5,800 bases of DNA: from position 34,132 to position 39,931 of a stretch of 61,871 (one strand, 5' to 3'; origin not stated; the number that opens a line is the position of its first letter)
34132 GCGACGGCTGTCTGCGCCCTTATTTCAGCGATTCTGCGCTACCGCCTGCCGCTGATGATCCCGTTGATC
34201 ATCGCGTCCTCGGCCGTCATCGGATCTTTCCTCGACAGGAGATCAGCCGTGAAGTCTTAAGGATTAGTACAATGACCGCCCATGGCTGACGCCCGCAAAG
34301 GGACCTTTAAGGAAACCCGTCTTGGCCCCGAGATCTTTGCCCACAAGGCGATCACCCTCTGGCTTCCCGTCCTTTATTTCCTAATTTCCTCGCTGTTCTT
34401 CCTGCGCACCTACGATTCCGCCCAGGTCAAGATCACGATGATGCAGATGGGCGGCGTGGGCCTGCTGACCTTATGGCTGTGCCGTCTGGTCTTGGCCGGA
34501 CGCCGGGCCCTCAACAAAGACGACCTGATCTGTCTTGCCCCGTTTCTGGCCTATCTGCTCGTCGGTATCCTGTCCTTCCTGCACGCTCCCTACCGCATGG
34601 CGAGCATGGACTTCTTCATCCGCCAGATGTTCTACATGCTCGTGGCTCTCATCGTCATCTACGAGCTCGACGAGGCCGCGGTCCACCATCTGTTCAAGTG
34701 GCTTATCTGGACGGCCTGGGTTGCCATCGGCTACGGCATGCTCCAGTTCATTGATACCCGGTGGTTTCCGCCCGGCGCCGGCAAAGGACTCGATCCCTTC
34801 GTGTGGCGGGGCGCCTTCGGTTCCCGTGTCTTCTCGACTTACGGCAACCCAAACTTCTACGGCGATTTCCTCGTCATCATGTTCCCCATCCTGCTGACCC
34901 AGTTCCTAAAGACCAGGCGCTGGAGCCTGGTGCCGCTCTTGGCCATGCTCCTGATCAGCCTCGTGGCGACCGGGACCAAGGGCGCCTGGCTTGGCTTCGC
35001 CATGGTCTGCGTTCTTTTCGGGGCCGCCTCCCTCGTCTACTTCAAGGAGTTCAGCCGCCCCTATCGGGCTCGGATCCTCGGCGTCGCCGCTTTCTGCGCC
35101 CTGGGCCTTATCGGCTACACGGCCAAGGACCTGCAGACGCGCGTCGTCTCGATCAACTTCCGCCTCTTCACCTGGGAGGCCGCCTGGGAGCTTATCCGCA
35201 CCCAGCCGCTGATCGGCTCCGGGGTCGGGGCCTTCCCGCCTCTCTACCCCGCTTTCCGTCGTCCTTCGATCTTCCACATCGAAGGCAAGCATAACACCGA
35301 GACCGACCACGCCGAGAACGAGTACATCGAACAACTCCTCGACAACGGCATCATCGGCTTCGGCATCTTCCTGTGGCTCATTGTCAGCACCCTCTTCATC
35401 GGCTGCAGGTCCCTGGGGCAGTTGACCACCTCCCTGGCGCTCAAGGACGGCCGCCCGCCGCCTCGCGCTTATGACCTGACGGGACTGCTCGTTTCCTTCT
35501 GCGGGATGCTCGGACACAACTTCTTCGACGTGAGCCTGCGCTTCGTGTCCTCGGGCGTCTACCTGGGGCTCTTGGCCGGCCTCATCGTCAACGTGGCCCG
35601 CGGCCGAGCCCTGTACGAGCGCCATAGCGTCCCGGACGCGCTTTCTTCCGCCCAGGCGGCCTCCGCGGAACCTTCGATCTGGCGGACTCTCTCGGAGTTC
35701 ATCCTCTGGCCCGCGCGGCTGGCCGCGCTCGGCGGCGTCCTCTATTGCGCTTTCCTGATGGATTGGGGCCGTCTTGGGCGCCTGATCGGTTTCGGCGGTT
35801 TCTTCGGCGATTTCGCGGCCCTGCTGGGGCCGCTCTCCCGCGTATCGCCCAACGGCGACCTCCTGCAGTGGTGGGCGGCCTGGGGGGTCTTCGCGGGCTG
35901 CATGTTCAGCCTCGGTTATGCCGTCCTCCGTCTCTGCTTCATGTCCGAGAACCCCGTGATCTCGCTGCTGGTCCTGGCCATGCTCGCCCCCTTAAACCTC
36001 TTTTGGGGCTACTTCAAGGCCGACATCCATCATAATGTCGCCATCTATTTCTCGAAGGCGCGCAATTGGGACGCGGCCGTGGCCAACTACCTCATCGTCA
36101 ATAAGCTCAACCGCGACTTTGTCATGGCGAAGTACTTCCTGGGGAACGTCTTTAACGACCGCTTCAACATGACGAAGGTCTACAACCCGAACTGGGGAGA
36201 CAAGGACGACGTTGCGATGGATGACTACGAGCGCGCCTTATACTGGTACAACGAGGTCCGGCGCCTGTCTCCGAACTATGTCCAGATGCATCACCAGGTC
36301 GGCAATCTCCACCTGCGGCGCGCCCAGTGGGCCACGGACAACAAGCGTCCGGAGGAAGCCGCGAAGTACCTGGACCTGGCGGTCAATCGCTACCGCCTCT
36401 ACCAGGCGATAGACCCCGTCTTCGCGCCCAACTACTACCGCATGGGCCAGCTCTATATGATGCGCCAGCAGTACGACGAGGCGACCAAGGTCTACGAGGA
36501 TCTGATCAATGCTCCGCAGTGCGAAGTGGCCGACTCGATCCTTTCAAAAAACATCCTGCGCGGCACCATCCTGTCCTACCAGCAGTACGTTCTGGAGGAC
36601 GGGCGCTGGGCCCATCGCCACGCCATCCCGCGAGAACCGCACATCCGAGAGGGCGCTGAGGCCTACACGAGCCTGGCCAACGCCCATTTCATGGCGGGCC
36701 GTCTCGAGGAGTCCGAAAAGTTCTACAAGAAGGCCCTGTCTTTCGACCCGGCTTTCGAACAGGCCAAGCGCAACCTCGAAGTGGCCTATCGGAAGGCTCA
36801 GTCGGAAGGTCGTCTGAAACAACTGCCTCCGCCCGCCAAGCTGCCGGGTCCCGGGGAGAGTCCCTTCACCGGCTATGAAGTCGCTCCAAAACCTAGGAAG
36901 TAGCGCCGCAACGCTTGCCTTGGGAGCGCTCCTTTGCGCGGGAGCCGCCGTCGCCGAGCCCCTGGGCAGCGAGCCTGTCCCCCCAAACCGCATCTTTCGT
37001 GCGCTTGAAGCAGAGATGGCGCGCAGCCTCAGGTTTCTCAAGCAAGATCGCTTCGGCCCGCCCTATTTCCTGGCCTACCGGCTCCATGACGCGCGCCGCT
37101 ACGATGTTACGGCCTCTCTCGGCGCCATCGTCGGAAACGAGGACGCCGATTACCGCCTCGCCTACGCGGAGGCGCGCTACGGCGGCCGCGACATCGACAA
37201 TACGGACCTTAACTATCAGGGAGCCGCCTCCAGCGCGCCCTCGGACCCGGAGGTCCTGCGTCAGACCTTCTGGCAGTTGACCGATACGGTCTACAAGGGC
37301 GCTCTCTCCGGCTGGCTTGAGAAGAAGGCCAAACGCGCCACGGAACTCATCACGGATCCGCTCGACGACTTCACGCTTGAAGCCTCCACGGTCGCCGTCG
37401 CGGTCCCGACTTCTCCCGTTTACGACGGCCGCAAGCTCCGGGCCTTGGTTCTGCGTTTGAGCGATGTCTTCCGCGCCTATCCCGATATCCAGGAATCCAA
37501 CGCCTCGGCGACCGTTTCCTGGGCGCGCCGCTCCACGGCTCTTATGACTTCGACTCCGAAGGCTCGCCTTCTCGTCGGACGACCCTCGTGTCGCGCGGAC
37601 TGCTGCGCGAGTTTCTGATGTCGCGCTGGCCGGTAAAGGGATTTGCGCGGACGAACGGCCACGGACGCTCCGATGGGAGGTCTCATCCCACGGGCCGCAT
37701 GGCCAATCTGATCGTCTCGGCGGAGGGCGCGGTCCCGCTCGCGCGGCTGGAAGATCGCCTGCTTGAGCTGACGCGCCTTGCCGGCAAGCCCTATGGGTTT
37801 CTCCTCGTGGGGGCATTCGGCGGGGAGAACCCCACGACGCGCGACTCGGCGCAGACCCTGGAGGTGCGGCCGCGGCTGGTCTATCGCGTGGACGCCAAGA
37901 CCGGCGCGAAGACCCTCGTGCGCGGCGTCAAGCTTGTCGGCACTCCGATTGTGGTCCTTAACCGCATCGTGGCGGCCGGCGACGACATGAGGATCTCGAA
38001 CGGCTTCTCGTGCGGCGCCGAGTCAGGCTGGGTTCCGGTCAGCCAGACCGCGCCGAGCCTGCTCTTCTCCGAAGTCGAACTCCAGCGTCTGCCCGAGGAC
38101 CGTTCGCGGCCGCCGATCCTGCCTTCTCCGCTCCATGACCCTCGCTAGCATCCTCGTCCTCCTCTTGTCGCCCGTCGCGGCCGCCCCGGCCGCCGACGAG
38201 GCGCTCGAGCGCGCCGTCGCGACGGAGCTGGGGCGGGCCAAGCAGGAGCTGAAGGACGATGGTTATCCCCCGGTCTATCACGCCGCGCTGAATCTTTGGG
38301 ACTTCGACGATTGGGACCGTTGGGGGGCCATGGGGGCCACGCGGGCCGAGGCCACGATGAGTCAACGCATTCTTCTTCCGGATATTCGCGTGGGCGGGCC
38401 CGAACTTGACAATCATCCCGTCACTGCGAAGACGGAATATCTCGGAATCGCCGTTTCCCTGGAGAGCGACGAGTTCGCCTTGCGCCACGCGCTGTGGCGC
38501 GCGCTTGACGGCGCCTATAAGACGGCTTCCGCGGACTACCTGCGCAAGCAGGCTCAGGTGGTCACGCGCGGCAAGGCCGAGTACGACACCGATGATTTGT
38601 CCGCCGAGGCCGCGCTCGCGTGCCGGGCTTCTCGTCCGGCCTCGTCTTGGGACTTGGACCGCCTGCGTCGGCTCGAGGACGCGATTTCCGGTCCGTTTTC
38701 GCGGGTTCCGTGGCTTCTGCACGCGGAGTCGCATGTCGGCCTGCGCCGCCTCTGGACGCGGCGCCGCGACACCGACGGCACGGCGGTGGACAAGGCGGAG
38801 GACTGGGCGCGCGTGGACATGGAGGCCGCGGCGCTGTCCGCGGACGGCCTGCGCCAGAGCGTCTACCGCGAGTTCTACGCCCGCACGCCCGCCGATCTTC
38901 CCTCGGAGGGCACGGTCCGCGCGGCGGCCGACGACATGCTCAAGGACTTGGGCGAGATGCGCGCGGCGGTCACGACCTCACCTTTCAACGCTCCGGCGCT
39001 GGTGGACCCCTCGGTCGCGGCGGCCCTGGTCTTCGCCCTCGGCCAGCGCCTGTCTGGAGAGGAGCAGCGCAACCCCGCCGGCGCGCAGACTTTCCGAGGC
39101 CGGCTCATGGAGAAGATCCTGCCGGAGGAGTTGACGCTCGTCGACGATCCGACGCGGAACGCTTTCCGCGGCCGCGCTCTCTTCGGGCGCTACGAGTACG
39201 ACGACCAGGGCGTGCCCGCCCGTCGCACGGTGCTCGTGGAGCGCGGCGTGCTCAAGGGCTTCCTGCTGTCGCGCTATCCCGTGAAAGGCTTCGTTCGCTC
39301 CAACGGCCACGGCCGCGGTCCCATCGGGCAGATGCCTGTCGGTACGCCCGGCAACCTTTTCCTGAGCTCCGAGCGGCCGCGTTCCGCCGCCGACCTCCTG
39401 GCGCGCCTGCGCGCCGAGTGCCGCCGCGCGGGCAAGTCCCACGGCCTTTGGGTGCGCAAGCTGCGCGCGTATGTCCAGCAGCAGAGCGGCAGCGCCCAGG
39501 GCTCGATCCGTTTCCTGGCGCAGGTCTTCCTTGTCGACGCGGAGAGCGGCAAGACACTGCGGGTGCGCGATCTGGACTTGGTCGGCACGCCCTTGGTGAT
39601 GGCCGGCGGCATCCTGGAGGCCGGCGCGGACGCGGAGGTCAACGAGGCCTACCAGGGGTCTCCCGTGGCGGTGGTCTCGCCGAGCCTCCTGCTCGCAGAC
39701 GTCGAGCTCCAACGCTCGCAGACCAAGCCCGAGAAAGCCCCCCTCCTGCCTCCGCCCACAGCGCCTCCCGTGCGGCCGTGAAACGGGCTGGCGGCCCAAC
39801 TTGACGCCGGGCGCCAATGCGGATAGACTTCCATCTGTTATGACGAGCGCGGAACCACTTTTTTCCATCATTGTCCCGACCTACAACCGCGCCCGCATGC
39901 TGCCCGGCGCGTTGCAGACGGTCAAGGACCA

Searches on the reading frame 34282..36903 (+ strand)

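Call 4: search_protein_families(library=pfam, proteins=[window:34282-36903:+], max_evalue=0.01)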
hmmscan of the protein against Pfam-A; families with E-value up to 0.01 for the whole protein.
window:34282-36903:+ (873 aa): 12 families
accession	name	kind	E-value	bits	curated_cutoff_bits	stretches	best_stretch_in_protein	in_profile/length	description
PF04932.20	Wzy_C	-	1.4e-16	61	31.7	1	220-364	3-149/149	O-Antigen ligase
PF07719.23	TPR_2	-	4.2e-15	55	27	1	792-824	1-33/34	Tetratricopeptide repeat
PF00515.34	TPR_1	-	1.5e-12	47.2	27.8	1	792-823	1-32/34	Tetratricopeptide repeat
PF13414.12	TPR_11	-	5e-10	39.3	26.8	1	648-678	9-39/42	TPR repeat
PF13181.12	TPR_8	-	3.3e-09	36.6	25.7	1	792-824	1-33/34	Tetratricopeptide repeat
PF13424.12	TPR_12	-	5e-08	33.5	30.1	1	792-820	45-73/77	Tetratricopeptide repeat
PF13428.12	TPR_14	-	1.6e-07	31.7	23.5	0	793-830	2-39/44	Tetratricopeptide repeat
PF13432.12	TPR_16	-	4.3e-07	30.7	32.7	0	790-823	29-62/65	Tetratricopeptide repeat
PF14559.12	TPR_19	-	2.6e-06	28.1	25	0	686-743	3-53/68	Tetratricopeptide repeat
PF13374.12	TPR_10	-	0.0004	20.7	27.5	1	792-820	2-30/42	Tetratricopeptide repeat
PF13431.12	TPR_17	-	0.00081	19.9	24.4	0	710-734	8-32/34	Tetratricopeptide repeat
PF13174.12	TPR_6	-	0.0079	17.2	26.3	0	718-743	3-28/33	Tetratricopeptide repeat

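Call 5: search_protein_families(library=ncbifam, proteins=[window:34282-36903:+], max_evalue=0.01)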
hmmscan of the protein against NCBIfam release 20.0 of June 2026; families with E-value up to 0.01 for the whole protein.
window:34282-36903:+ (873 aa): 5 families
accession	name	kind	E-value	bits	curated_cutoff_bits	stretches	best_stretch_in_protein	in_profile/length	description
TIGR00947.1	2A73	equivalog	4.9e-21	75.2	366.4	1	44-416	31-400/425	IctB family putative bicarbonate transporter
NF033762.1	social_mot_Tgl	equivalog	9.3e-06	25.2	225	0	778-833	54-107/252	social motility TPR repeat lipoprotein Tgl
TIGR02917.1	PEP_TPR_lipo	equivalog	2.2e-05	22.6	312.2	1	791-832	124-165/899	XrtA/PEP-CTERM system TPR-repeat protein PrsT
NF047507.1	TPR_BatC_Lepto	exception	0.00033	20.2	175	1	793-842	97-146/214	TPR repeat-containing protein BatC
NF040959.1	MamA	equivalog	0.00037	20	200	0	717-837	73-184/204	magnetosome protein MamA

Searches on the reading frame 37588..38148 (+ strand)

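Call 50: search_protein_families(library=pfam, proteins=[window:37588-38148:+], max_evalue=1)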
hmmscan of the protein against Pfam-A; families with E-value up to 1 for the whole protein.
window:37588-38148:+ (186 aa): 2 families
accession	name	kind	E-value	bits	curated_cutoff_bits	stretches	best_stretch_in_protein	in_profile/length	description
PF19289.4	PmbA_TldD_3rd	-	3.4e-07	30.1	22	1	3-165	82-218/220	PmbA/TldA metallopeptidase C-terminal domain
PF11601.13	Shal-type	-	0.022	15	23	1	140-155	9-24/27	Shal-type voltage-gated potassium channels, N-terminal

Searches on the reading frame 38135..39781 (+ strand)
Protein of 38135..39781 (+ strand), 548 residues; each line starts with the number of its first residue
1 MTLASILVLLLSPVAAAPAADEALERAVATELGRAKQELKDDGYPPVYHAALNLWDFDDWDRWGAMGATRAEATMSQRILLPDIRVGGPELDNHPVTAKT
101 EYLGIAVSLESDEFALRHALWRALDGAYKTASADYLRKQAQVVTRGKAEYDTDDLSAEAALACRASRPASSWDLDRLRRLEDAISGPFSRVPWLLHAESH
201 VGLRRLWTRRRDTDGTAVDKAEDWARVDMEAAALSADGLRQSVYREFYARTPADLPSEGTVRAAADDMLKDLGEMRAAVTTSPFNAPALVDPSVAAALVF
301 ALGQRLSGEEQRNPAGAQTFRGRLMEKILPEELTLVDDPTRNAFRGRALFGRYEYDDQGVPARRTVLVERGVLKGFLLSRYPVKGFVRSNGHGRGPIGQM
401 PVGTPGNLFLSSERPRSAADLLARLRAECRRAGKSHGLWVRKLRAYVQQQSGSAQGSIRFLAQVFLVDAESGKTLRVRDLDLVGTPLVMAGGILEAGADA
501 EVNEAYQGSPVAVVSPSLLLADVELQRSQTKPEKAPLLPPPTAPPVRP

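Call 4: search_protein_families(library=pfam, proteins=[window:38135-39781:+], max_evalue=0.01)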
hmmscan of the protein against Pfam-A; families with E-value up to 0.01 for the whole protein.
window:38135-39781:+ (548 aa): 1 family
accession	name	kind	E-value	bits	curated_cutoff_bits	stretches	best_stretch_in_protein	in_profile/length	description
PF19289.4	PmbA_TldD_3rd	-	4.3e-27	95.2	22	1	286-525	4-218/220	PmbA/TldA metallopeptidase C-terminal domain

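Call 5: search_protein_families(library=ncbifam, proteins=[window:38135-39781:+], max_evalue=0.01)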
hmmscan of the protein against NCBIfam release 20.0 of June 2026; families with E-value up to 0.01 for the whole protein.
window:38135-39781:+ (548 aa): 3 families
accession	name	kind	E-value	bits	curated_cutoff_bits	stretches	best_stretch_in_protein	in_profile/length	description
NF008006.0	PRK10735.1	equivalog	5.8e-07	28.3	513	1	297-380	260-336/481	metalloprotease TldD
NF040952.1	Arch_mtprotase_TldD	equivalog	3.2e-06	26.2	635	1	326-381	253-305/443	zinc metalloprotease TldD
NF008268.0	PRK11040.1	equivalog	0.0028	16.4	438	1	282-395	236-343/446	metalloprotease PmbA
